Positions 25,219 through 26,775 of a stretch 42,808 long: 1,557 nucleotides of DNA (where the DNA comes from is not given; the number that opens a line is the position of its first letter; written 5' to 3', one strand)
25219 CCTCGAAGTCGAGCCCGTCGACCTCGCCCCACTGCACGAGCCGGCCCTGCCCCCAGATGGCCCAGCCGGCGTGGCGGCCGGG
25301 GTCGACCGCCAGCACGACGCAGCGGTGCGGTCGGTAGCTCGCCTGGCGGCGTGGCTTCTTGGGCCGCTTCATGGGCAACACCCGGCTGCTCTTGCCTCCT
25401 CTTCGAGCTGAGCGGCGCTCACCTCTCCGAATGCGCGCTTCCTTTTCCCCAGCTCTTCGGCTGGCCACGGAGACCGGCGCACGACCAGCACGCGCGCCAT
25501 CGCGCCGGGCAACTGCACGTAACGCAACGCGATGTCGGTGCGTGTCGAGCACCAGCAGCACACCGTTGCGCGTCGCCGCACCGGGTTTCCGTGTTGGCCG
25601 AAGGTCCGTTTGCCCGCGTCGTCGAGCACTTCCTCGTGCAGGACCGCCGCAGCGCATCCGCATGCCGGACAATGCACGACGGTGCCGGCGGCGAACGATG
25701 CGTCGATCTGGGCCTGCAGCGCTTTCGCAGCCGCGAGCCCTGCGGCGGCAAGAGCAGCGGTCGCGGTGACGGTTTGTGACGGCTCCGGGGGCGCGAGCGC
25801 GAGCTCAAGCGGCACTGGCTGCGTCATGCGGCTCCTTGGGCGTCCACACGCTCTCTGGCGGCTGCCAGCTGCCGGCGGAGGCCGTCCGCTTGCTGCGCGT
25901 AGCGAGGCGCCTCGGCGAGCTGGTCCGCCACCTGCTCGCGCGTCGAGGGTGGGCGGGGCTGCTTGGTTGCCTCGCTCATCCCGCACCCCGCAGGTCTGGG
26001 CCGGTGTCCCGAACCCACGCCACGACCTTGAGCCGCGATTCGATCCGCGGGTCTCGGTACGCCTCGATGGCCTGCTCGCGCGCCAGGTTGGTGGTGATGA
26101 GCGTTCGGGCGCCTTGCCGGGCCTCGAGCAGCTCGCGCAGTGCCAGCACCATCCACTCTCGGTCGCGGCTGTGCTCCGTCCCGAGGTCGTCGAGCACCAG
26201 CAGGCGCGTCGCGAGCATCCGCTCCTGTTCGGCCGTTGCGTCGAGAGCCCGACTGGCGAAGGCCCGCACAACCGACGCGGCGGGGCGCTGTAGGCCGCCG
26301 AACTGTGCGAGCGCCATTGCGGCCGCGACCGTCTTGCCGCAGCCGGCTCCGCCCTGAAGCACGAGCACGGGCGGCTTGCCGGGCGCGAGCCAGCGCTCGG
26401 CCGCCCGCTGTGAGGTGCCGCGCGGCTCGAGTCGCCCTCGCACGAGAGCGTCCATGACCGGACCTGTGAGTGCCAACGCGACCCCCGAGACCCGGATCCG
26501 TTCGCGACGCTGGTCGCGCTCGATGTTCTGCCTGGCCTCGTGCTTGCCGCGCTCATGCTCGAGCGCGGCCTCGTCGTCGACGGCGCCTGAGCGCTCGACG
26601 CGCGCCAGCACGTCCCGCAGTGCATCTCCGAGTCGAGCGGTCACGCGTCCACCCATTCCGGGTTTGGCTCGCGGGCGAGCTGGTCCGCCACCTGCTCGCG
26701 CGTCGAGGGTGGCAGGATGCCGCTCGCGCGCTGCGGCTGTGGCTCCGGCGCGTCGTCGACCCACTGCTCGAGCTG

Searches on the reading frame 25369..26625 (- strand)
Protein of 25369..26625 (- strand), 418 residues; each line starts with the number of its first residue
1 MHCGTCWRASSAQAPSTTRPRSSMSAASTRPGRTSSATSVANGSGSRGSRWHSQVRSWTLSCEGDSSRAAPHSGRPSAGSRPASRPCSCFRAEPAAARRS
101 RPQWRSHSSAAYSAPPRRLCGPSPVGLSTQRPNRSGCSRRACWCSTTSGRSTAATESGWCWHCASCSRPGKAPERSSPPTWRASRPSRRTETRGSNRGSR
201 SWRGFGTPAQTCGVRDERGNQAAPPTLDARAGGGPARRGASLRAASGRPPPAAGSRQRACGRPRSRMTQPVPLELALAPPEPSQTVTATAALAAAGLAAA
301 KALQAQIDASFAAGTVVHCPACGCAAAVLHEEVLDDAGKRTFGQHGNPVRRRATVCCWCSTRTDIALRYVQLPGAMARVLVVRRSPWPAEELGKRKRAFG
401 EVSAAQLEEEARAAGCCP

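Call 71: find_encoding_contigs(protein=window:25369-26625:-, flank=10000, max_places=1)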
Protein window:25369-26625:- (418 aa): no gene with exactly this product is on record in the collection.
